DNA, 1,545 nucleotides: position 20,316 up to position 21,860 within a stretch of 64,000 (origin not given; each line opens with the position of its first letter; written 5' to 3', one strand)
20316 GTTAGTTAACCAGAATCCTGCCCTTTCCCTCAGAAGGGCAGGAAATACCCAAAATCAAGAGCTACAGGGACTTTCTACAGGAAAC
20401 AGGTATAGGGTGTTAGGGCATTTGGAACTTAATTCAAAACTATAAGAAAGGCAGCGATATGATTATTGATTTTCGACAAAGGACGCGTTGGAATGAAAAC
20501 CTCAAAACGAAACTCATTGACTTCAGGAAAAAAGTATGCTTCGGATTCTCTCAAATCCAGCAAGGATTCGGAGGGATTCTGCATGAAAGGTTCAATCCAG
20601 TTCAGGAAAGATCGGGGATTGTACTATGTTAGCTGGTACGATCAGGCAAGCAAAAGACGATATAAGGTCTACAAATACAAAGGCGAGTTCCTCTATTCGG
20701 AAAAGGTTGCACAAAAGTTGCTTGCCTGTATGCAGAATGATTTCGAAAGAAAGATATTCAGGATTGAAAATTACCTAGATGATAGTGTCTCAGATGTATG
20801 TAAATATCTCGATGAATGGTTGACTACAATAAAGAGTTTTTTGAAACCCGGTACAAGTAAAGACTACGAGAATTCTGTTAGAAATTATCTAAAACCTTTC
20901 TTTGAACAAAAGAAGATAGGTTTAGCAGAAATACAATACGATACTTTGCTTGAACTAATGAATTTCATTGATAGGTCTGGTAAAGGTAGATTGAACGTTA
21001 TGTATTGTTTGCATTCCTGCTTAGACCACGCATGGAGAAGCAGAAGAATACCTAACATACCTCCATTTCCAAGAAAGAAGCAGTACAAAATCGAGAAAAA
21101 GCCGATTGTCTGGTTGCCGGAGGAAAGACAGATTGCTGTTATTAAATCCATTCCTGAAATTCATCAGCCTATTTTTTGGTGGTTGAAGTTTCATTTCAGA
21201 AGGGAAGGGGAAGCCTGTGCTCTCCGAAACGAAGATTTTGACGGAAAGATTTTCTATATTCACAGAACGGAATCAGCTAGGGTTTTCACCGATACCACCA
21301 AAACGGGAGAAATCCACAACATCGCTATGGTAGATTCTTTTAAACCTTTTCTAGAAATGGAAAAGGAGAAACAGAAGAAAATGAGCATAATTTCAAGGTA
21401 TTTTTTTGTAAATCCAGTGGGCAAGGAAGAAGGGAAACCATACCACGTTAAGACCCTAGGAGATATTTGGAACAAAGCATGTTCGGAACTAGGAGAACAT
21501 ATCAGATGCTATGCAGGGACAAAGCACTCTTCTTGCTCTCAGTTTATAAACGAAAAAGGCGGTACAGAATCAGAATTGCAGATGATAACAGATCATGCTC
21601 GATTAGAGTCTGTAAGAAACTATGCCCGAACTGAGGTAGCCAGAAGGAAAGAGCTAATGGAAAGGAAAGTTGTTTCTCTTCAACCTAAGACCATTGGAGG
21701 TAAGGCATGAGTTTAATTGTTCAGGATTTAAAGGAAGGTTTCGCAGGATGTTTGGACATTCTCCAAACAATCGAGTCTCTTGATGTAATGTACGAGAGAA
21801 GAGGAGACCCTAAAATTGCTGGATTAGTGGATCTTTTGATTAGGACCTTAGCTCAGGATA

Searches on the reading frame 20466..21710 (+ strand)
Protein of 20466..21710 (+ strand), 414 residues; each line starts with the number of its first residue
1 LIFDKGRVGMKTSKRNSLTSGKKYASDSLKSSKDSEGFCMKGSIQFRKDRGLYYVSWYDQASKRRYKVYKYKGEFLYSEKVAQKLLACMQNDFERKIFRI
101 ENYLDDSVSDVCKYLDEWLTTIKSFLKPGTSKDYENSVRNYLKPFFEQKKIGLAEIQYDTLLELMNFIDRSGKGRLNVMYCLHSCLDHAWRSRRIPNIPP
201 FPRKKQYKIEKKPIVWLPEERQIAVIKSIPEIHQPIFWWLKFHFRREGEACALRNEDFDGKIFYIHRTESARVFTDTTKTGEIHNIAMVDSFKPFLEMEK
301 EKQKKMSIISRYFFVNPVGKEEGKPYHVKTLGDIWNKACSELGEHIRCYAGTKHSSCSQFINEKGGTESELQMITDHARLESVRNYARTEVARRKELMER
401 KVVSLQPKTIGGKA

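Call 9: search_protein_families(library=pfam, proteins=[window:20466-21710:+], max_evalue=0.01)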
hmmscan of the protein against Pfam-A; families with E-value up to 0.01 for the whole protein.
window:20466-21710:+ (414 aa): 3 families
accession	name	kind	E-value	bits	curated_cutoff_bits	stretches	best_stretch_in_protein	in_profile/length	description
PF00589.27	Phage_integrase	-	7.6e-06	26.2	27.1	1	246-390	37-169/172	Phage integrase family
PF14659.12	Phage_int_SAM_3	-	4.1e-05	24.2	22.6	1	113-151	4-42/58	Phage integrase, N-terminal SAM-like domain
PF13102.12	Phage_int_SAM_5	-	0.0038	18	22.3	0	111-196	2-89/98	Phage integrase SAM-like domain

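Call 24: find_encoding_contigs(protein=window:20583-21710:+, flank=6000, max_places=10)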
Protein window:20583-21710:+ (375 aa): 8 contigs read that carry it; 3 places shown.
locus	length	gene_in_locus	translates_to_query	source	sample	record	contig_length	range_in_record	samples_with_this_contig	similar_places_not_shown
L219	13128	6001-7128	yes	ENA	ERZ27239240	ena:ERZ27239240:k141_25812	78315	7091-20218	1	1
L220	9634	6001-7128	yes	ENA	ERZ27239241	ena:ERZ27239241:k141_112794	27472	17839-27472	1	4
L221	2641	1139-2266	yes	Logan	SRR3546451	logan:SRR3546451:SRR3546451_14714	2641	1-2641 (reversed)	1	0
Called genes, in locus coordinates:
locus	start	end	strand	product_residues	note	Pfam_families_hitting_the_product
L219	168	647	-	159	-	-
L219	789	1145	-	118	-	-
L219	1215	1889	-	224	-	PF00589:Phage_integrase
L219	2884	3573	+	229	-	-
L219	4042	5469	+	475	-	-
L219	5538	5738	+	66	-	-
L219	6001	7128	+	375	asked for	PF00589:Phage_integrase (weak)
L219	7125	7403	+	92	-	-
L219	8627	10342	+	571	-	PF10592:AIPR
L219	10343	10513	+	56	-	-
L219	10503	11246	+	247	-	PF18928:DUF5677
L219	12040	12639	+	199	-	-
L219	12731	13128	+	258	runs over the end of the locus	PF08980:DUF1883, PF01582:TIR, PF13676:TIR_2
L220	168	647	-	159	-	-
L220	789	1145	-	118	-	-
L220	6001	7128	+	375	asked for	PF00589:Phage_integrase (weak)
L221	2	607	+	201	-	?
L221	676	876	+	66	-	-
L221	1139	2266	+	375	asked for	PF00589:Phage_integrase (weak)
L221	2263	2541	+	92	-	-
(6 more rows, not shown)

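Call 33: search_protein_families(library=phrogs, proteins=[window:20583-21710:+], max_evalue=0.001)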
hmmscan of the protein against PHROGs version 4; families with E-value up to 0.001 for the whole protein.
window:20583-21710:+ (375 aa): 2 families
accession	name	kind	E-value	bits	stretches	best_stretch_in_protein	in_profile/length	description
phrog_1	-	integration and excision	2.2e-30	107.5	1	8-360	118-445/611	integrase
phrog_216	-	integration and excision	1.1e-13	52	1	207-359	89-233/301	integrase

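Call 58: find_related_loci(query=window:20583-21710:+, collection=viral_contigs, flank=10000)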
Query window:20583-21710:+ (375 aa) in viral_contigs; peptide patterns used: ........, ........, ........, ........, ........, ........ (x = any residue, [..] = any of these).
22 stretches matched a pattern; 1 encode a relative of the query (tblastn E <= 1e-3); 1 distinct loci.
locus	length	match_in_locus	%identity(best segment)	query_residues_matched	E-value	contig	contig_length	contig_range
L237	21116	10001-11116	45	1-366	2e-103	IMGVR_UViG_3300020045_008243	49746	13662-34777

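Call 61: search_solved_structures(query=A2, max_evalue=0.01, show_alignments=2)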
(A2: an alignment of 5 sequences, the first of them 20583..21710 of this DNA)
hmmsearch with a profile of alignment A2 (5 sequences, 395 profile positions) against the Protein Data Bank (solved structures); distinct sequences matched with E-value up to 0.01: 0.

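Call 62: find_homologous_proteins(query=window:20583-21710:+, max_evalue=1e-10)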
Query window:20583-21710:+ (375 aa): 411 proteins with E <= 1e-10 among 1713 candidates; the best 120 are listed.
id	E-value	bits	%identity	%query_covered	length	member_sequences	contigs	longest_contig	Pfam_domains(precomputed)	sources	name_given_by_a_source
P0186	1.4e-257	872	100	100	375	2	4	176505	PF00589.28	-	-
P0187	5.4e-167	574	66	98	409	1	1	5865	PF00589.28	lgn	-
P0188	1.0e-165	569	64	99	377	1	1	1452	PF14659.13,PF00589.28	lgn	-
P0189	1.5e-148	513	61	98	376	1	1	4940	PF14659.13,PF00589.28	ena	-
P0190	3.6e-140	485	58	98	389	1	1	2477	PF14659.13,PF00589.28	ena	-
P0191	5.4e-139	481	55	99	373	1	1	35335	PF14659.13,PF00589.28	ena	-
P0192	5.5e-139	481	58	100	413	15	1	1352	PF00589.28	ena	-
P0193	5.8e-136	471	56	98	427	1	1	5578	PF14659.13,PF00589.28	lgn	-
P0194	6.8e-136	471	56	98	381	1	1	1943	PF00589.28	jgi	jgi:hypothetical protein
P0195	7.5e-136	471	56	98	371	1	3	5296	PF00589.28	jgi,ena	-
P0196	3.3e-135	469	56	98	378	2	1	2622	PF14659.13,PF00589.28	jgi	jgi:integrase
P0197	2.1e-134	466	55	100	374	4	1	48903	PF14659.13,PF00589.28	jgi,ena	jgi:hypothetical protein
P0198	2.5e-134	466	54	99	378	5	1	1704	PF14659.13,PF00589.28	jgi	jgi:integrase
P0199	1.0e-133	464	54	98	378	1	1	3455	PF14659.13,PF00589.28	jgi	jgi:integrase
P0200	1.6e-133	463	56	98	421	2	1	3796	PF14659.13,PF00589.28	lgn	-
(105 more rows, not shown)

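Call 82: predict_structure(alignment_id=A4)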
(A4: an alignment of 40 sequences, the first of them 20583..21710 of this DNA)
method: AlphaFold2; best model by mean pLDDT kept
length: 375 residues; sequences in the alignment: 40
mean_pLDDT: 90.5   pTM: 0.76
mean pLDDT of the five models: 90.5, 90.3, 90.1, 88.0, 84.9
residues with pLDDT >= 90: 263; 70-90: 92; 50-70: 17; < 50: 3
segments of 3 or more residues with pLDDT < 50: none
pLDDT, mean of each block of 10 residues (from residue 1): 88 93 87 87 94 85 66 91 93 96 93 88 95 93 96 89 90 91 98 98 97 98 97 93 94 97 91 95 94 98 97 96 92 89 86 83 62 51
secondary structure, 60 per line:
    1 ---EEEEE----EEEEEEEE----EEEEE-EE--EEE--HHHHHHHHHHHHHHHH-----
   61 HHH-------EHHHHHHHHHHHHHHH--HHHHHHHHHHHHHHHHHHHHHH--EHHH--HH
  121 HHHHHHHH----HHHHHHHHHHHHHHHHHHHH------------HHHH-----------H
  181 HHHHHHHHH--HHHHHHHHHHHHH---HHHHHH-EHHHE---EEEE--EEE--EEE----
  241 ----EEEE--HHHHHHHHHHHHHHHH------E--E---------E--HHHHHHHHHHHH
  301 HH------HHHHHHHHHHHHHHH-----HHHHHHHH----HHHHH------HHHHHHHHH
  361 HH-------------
elements in order: E4-8 E13-20 E25-29 E35-37 H40-55 H72-86 H89-110 H119-128 H133-152 H165-168 H180-189 H192-204 H208-213 E223-226 E229-231 E234-236 E245-248 H251-266 H289-302 H309-323 H329-336 H341-345 H352-362

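Call 84: fold_search(model_id=the predicted structure, library=pdb)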
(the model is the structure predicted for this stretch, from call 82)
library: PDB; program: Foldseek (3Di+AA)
matches with E <= 10: 318; with E <= 0.001: 55
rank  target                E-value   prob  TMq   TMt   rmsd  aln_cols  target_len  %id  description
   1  6emz_A                3.2e-10  1.00  0.58  0.67   4.9       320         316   17  Structure of the Tn1549 transposon Integrase (aa 82-397, R225K) in complex with circular intermediate DNA (CI5-DNA) (released 2018-04-04)
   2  6en2_A                3.4e-10  1.00  0.60  0.70   4.4       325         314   17  Structure of the Tn1549 transposon Integrase (aa 82-397, R225K) in complex with a circular intermediate DNA (CI6b-DNA) (released 2018-04-04)
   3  1z1b_A                9.6e-10  1.00  0.50  0.53  11.6       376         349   12  Crystal structure of a lambda integrase dimer bound to a COC' core site (released 2005-06-28)
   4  6emy_B                1.4e-09  1.00  0.60  0.69   4.4       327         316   16  Structure of the Tn1549 transposon Integrase (aa 82-397, Y379F) in complex with transposon right end DNA (released 2018-04-04)
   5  1z1g_A                1.4e-09  1.00  0.52  0.56  11.4       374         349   13  Crystal structure of a lambda integrase tetramer bound to a Holliday junction (released 2005-06-28)
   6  1z1b_B                1.5e-09  1.00  0.52  0.55   9.8       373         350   14  Crystal structure of a lambda integrase dimer bound to a COC' core site (released 2005-06-28)
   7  5hxy_A                2.4e-09  1.00  0.40  0.53  15.4       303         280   16  Crystal structure of XerA recombinase (released 2017-02-01)
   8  6en0_A                3.7e-09  1.00  0.55  0.65   5.2       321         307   16  Structure of the Tn1549 transposon Integrase (aa 82-397) in complex with circular intermediate DNA (CI5-DNA) (released 2018-04-04)
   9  6emy_A                4.9e-09  1.00  0.58  0.67   4.8       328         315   17  Structure of the Tn1549 transposon Integrase (aa 82-397, Y379F) in complex with transposon right end DNA (released 2018-04-04)
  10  6en0_B                5.4e-09  1.00  0.54  0.64   5.8       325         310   18  Structure of the Tn1549 transposon Integrase (aa 82-397) in complex with circular intermediate DNA (CI5-DNA) (released 2018-04-04)
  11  5hxy_D                1.3e-08  1.00  0.41  0.55  15.3       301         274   16  Crystal structure of XerA recombinase (released 2017-02-01)
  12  5j0n_F                1.8e-08  1.00  0.52  0.55  11.0       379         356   13  Lambda excision HJ intermediate (released 2017-02-08)
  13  5hxy_C                2.6e-08  1.00  0.40  0.53  15.1       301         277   16  Crystal structure of XerA recombinase (released 2017-02-01)
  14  5hxy_F                4.5e-08  1.00  0.41  0.56  14.9       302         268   16  Crystal structure of XerA recombinase (released 2017-02-01)
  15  1z1g_B                5.6e-08  1.00  0.52  0.57   9.9       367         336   12  Crystal structure of a lambda integrase tetramer bound to a Holliday junction (released 2005-06-28)
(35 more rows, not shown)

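Call 85: search_solved_structures(query=A4, max_evalue=10, show_alignments=4)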
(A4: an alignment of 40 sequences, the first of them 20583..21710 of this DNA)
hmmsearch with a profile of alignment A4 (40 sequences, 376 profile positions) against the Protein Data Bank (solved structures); distinct sequences matched with E-value up to 10: 3.
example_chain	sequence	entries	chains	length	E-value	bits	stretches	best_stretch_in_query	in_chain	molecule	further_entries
4a8e_A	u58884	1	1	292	3.3e-05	26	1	170-362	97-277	PROBABLE TYROSINE RECOMBINASE XERC-LIKE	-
2kkp_A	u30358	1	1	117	0.39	12.6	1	71-154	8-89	Phage integrase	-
8cid_A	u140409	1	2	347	1.3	10.9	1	213-304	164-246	UDP-arabinopyranose mutase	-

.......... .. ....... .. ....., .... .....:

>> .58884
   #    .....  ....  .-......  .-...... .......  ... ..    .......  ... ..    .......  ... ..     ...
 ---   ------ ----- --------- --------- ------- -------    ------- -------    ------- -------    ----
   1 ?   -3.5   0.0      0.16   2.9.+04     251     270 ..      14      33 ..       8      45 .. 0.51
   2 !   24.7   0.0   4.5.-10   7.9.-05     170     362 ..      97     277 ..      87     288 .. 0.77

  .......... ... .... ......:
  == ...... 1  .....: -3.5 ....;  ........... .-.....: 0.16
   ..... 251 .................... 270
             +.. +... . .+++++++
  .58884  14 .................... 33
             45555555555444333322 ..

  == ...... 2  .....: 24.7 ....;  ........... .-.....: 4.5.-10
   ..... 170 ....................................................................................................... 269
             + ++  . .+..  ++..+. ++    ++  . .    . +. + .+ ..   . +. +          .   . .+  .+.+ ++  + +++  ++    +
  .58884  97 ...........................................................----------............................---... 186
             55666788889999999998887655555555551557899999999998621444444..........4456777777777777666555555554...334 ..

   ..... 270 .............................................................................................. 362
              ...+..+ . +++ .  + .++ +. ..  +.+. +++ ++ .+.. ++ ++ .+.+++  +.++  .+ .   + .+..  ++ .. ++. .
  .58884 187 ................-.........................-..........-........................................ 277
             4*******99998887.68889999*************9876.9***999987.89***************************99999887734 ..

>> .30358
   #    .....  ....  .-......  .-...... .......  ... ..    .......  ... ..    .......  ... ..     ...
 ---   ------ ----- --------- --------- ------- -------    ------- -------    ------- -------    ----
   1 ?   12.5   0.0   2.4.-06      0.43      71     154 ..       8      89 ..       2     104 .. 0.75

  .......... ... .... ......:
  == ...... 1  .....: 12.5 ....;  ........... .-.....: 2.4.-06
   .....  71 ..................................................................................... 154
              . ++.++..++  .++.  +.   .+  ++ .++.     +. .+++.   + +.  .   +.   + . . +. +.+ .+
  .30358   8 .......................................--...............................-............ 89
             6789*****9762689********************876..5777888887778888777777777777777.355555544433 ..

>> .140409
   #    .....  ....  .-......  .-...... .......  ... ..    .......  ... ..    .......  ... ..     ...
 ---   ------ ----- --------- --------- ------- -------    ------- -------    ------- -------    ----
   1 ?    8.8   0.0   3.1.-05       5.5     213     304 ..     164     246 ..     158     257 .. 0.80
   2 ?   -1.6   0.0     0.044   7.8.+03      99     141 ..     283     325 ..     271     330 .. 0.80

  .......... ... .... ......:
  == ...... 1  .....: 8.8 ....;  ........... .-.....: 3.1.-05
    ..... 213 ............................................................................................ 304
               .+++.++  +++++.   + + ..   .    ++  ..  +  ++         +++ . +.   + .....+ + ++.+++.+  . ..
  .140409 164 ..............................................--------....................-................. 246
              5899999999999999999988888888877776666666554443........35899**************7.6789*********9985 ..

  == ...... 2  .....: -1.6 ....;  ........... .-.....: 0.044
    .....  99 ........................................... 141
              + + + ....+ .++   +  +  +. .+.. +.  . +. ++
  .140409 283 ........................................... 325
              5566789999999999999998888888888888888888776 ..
